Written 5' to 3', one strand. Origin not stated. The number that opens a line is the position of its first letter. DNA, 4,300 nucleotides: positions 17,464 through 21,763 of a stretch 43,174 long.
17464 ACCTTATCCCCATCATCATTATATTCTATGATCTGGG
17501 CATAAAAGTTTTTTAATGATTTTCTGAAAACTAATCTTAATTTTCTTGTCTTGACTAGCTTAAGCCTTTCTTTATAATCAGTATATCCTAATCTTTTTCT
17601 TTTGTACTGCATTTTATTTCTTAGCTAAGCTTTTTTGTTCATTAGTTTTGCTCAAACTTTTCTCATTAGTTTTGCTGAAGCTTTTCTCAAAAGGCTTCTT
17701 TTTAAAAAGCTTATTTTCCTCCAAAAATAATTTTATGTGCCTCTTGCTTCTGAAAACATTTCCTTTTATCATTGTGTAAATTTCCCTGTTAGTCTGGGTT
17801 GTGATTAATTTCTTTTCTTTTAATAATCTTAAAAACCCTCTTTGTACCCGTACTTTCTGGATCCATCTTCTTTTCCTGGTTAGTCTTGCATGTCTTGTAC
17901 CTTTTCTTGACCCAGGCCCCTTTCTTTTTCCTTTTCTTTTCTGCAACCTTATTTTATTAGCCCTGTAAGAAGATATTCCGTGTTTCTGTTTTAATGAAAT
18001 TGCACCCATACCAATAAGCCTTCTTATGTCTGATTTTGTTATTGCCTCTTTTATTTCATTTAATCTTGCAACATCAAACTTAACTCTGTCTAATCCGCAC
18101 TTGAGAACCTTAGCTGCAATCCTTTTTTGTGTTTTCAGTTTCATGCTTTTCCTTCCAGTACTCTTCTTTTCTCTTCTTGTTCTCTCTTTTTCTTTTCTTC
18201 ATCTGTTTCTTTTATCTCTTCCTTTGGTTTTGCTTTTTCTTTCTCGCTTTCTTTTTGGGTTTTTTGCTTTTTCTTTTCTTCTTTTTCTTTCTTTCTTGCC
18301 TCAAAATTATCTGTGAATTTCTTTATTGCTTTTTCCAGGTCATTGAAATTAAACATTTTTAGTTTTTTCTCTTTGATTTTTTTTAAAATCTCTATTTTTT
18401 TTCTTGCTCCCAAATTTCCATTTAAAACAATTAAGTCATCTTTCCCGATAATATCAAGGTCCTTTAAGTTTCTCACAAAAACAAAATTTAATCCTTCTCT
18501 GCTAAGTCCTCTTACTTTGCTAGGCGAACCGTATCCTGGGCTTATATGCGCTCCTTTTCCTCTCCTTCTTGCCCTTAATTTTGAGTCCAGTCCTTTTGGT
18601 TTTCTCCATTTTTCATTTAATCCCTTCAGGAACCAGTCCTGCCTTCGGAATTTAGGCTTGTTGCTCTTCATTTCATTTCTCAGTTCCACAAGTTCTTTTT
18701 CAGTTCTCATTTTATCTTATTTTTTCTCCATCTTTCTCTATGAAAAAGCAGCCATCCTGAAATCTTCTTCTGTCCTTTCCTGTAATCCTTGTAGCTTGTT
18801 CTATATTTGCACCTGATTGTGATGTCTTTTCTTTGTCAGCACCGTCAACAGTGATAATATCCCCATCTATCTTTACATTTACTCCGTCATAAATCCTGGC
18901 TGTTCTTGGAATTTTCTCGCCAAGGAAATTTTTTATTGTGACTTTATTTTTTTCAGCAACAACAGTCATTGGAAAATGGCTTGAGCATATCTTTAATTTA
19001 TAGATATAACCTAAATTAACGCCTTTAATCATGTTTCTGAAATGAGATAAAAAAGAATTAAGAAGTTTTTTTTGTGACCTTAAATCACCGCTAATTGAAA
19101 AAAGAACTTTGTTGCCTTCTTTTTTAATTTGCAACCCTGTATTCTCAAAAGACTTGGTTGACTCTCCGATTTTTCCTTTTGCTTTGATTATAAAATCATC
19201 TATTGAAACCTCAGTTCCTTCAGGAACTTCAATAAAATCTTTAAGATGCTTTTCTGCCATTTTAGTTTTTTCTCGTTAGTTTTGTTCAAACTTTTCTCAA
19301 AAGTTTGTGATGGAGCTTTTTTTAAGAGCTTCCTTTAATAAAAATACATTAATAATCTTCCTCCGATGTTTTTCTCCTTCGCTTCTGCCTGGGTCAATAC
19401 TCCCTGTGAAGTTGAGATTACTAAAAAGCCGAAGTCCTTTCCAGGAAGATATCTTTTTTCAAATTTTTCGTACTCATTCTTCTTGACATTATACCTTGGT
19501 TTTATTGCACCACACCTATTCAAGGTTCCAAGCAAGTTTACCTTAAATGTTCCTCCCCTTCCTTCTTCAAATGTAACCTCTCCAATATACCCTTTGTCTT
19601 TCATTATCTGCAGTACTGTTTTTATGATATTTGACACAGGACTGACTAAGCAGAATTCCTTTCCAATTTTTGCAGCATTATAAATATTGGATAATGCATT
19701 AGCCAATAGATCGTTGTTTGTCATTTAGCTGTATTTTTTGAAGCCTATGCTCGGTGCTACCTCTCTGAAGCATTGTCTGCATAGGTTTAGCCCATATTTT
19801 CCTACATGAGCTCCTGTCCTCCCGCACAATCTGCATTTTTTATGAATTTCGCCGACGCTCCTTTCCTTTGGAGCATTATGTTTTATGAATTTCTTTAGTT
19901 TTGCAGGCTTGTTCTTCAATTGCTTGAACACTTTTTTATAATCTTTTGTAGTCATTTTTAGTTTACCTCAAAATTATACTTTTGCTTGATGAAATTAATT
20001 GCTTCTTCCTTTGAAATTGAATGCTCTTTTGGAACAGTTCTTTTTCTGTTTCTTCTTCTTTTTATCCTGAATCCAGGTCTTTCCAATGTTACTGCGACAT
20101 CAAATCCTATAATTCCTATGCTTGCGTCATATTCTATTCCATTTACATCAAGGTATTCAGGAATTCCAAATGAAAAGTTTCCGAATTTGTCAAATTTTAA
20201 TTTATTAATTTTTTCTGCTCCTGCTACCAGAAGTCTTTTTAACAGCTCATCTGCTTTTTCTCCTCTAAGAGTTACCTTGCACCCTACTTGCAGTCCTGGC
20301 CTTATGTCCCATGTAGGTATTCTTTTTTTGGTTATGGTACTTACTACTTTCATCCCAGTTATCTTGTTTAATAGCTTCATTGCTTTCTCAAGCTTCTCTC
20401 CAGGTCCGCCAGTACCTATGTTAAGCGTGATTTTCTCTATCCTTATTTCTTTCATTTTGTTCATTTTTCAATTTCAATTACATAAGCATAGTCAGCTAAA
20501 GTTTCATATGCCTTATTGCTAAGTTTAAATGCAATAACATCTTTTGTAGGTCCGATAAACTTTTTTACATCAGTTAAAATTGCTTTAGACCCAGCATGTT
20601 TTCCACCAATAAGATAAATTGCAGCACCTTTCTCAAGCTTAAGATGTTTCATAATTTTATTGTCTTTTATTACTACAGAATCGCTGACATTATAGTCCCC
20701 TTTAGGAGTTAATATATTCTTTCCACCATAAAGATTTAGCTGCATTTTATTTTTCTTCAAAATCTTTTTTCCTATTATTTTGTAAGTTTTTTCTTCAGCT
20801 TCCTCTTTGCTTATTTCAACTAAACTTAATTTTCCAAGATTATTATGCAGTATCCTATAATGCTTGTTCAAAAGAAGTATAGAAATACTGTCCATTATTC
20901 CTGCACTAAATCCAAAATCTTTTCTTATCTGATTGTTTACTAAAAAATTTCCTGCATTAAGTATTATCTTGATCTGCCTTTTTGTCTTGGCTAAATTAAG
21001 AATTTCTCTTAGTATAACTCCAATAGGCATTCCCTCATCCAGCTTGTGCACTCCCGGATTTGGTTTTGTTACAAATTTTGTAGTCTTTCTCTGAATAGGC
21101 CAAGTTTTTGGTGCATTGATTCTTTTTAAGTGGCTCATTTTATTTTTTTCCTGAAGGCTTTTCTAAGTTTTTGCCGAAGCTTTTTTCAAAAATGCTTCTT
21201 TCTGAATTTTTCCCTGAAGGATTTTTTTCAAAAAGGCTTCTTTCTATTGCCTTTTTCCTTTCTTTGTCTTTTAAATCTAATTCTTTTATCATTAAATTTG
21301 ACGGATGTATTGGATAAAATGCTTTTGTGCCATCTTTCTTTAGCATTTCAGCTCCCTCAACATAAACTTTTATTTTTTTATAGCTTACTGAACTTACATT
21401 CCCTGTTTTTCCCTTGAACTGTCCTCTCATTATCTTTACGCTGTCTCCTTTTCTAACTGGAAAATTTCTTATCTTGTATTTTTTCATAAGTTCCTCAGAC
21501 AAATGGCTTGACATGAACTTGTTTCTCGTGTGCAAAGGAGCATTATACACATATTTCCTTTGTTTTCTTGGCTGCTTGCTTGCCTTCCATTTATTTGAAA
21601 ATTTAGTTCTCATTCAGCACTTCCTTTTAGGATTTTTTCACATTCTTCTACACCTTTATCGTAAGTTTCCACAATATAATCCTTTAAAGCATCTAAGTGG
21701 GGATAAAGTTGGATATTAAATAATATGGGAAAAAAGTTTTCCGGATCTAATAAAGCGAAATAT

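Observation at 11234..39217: Palindrome-cored repeat family at 9 or more loci, marking gene ends and translated as ribosomal-protein C-terminal tails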

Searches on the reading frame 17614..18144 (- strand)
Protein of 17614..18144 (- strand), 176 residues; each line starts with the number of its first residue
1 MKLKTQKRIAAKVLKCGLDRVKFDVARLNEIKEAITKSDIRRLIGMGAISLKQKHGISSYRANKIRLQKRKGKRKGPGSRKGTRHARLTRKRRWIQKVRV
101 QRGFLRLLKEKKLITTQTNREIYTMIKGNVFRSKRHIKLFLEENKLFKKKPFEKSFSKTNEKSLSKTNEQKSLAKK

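Call 10: search_protein_families(library=pfam, proteins=[window:17614-18144:-])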
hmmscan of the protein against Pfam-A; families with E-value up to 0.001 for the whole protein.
window:17614-18144:- (176 aa): 2 families
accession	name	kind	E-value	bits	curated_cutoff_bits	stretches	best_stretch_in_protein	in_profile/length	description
PF25476.1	Ribosomal_L19e_C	-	1.7e-25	89.5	25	1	56-145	2-91/91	Ribosomal protein L19e, C-terminal domain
PF01280.26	Ribosomal_L19e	-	3.1e-18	65.9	25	1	2-54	1-53/53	Ribosomal protein L19e, N-terminal domain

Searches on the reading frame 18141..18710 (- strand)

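Call 19: search_protein_families(library=pfam, proteins=[window:18141-18710:-], max_evalue=0.01)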
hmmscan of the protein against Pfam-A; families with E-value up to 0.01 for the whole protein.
window:18141-18710:- (189 aa): 1 family
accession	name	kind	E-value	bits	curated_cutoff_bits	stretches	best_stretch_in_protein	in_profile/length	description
PF01655.23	Ribosomal_L32e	-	2.5e-23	82.9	25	1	18-121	1-108/108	Ribosomal protein L32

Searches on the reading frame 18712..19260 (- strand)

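Call 19: search_protein_families(library=pfam, proteins=[window:18712-19260:-], max_evalue=0.01)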
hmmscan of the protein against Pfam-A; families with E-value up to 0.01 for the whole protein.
window:18712-19260:- (182 aa): 1 family
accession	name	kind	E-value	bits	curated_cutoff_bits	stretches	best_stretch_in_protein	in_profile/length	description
PF00347.28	Ribosomal_L6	-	2.9e-22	79.7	27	2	96-170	1-80/80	Ribosomal protein L6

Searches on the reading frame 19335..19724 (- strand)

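Call 19: search_protein_families(library=pfam, proteins=[window:19335-19724:-], max_evalue=0.01)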
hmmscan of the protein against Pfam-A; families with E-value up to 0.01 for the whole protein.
window:19335-19724:- (129 aa): 1 family
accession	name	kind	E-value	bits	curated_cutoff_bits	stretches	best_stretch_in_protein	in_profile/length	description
PF00410.24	Ribosomal_S8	-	1.2e-23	83.9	24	1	5-129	1-126/126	Ribosomal protein S8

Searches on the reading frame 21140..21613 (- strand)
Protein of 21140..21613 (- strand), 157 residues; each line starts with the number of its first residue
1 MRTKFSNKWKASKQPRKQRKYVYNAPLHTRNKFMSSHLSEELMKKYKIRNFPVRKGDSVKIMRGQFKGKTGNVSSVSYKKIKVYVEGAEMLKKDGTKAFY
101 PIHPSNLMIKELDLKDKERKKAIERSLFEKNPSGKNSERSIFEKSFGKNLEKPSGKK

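Call 10: search_protein_families(library=pfam, proteins=[window:21140-21613:-])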
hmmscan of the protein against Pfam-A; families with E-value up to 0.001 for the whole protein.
window:21140-21613:- (157 aa): 2 families
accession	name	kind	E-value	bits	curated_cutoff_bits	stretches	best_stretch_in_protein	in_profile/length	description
PF16906.11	Ribosomal_L26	-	2.7e-31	108.3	28.8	1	12-125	1-81/82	Ribosomal proteins L26 eukaryotic, L24P archaeal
PF00467.35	KOW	-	3.5e-07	30.2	22.3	1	55-86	1-32/32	KOW motif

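Call 13: find_encoding_contigs(protein=window:21140-21613:-, flank=10000, max_places=10)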
Protein window:21140-21613:- (157 aa): 1 contig read that carries it; 1 place shown.
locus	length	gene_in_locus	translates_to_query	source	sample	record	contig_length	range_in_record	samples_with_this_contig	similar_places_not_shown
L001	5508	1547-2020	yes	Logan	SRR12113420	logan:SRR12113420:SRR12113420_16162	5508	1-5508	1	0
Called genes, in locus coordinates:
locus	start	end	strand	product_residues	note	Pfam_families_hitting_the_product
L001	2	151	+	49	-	?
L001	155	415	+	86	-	PF01868:RNase_P-MRP_p29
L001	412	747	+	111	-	PF00366:Ribosomal_S17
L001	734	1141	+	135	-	PF00238:Ribosomal_L14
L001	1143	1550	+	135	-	-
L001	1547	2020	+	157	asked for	PF16906:Ribosomal_L26, PF00467:KOW (weak)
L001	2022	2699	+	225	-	PF08071:RS4NT, PF00900:Ribosomal_S4e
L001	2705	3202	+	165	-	PF00281:Ribosomal_L5, PF00673:Ribosomal_L5_C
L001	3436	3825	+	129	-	PF00410:Ribosomal_S8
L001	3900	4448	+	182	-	PF00347:Ribosomal_L6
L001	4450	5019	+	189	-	PF01655:Ribosomal_L32e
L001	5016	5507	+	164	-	?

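Call 14: find_homologous_proteins(query=window:21140-21613:-, max_evalue=1e-10)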
Query window:21140-21613:- (157 aa): 985 proteins with E <= 1e-10 among 998 candidates; the best 120 are listed.
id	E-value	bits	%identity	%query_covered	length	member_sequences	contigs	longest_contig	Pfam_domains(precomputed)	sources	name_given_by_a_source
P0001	1.6e-74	267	92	86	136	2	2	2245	PF16906.12,PF00467.36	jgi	jgi:large subunit ribosomal protein L24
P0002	2.4e-68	247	86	83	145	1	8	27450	PF16906.12,PF00467.36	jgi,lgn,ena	-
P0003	3.0e-56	208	74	83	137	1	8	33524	PF16906.12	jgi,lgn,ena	-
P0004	1.2e-55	206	75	81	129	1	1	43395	PF16906.12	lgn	-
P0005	6.2e-55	203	74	80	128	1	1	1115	PF16906.12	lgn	-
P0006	1.1e-54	202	74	80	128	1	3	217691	PF16906.12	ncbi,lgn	-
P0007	5.5e-54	200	72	81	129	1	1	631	PF16906.12,PF00467.36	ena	-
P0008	6.9e-54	200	69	68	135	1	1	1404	PF16906.12,PF00467.36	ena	-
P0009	1.3e-53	199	70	80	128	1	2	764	PF16906.12,PF00467.36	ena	-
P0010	1.5e-53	199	71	80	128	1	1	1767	PF16906.12,PF00467.36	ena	-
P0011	1.9e-52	195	70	82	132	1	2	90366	PF16906.12,PF00467.36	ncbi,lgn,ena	-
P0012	2.6e-52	195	70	80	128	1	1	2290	PF16906.12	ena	-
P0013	1.6e-51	192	69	81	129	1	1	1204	PF16906.12,PF00467.36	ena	-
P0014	4.5e-51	191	73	81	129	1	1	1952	PF16906.12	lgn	-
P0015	1.9e-50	189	68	81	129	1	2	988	PF16906.12,PF00467.36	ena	-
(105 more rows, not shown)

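Call 16: find_encoding_contigs(protein=P0002, flank=10000, max_places=4)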
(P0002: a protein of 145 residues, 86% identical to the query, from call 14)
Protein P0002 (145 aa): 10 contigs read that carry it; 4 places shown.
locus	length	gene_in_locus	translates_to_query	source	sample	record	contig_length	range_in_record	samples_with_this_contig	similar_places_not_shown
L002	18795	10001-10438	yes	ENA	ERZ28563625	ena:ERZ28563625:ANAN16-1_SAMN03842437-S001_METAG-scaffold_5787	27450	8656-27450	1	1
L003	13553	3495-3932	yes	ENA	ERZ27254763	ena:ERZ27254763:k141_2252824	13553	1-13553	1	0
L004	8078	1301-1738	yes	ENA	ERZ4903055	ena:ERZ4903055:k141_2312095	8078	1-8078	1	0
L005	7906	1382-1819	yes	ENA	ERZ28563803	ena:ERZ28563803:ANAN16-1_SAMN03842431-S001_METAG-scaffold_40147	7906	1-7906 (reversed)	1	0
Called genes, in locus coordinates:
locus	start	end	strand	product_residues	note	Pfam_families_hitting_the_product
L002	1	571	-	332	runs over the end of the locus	PF01073:3Beta_HSD, PF01370:Epimerase, PF02719:Polysacc_synt_2, PF04321:RmlD_sub_bind, PF07993:NAD_binding_4, PF16363:GDP_Man_Dehyd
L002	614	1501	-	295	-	PF00535:Glycos_transf_2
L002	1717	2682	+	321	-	PF00297:Ribosomal_L3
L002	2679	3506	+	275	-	-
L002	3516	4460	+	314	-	PF00573:Ribosomal_L4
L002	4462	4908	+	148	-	-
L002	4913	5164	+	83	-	PF00276:Ribosomal_L23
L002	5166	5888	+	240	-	PF00181:Ribosomal_L2_N, PF03947:Ribosomal_L2_C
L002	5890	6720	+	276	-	-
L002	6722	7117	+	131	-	PF00203:Ribosomal_S19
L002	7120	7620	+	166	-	PF00237:Ribosomal_L22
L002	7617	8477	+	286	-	PF07650:KH_2, PF00189:Ribosomal_S3_C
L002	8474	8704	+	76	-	PF00831:Ribosomal_L29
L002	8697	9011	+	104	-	PF01253:SUI1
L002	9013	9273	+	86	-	PF01868:RNase_P-MRP_p29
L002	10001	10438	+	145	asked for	PF16906:Ribosomal_L26, PF00467:KOW (weak)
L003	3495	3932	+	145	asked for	PF16906:Ribosomal_L26, PF00467:KOW (weak)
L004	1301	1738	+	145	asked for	PF16906:Ribosomal_L26, PF00467:KOW (weak)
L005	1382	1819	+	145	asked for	PF16906:Ribosomal_L26, PF00467:KOW (weak)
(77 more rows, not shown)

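Call 17: find_encoding_contigs(protein=P0003, flank=10000, max_places=4)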
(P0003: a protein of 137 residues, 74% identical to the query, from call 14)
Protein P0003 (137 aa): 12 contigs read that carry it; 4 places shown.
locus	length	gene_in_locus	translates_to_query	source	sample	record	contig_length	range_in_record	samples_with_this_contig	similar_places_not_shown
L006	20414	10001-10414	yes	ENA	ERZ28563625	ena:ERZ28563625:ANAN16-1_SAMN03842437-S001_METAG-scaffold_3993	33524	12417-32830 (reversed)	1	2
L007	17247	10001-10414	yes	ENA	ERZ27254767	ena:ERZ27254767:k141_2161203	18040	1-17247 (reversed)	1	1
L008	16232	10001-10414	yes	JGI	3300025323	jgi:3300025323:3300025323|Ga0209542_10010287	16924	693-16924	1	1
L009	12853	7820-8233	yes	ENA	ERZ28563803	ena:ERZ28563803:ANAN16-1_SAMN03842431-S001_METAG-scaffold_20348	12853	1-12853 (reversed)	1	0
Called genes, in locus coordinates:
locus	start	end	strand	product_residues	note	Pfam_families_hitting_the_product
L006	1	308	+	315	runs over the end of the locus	-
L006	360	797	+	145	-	PF00164:Ribosom_S12_S23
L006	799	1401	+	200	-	PF00177:Ribosomal_S7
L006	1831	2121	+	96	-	-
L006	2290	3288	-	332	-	PF01073:3Beta_HSD, PF01370:Epimerase, PF02719:Polysacc_synt_2, PF04321:RmlD_sub_bind, PF07993:NAD_binding_4, PF16363:GDP_Man_Dehyd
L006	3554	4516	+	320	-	PF00297:Ribosomal_L3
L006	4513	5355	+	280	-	PF00573:Ribosomal_L4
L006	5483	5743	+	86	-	PF00276:Ribosomal_L23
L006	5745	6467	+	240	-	PF00181:Ribosomal_L2_N (weak), PF03947:Ribosomal_L2_C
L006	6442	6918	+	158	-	PF00203:Ribosomal_S19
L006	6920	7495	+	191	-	PF00237:Ribosomal_L22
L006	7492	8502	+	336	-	PF07650:KH_2, PF00189:Ribosomal_S3_C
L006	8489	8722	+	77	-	PF00831:Ribosomal_L29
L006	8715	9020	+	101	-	PF01253:SUI1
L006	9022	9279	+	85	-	PF01868:RNase_P-MRP_p29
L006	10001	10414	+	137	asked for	PF16906:Ribosomal_L26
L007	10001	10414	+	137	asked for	PF16906:Ribosomal_L26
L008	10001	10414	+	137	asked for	PF16906:Ribosomal_L26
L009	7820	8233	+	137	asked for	PF16906:Ribosomal_L26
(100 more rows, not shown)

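Call 18: find_encoding_contigs(protein=P0001, flank=10000, max_places=4)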
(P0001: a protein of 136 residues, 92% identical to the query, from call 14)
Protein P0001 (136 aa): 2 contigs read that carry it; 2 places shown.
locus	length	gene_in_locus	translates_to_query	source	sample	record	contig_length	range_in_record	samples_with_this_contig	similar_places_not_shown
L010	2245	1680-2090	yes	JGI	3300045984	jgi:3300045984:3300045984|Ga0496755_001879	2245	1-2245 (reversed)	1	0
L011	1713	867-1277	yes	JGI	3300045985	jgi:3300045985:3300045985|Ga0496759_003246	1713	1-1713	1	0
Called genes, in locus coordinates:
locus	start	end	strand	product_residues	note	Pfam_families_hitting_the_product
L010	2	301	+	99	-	?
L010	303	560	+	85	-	PF01868:RNase_P-MRP_p29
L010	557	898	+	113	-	PF00366:Ribosomal_S17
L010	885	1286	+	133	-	PF00238:Ribosomal_L14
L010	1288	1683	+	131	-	-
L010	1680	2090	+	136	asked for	PF16906:Ribosomal_L26, PF00467:KOW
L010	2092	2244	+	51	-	?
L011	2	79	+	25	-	?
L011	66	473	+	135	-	PF00238:Ribosomal_L14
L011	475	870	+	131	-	-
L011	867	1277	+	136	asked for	PF16906:Ribosomal_L26, PF00467:KOW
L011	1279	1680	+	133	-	PF08071:RS4NT, PF00900:Ribosomal_S4e (weak)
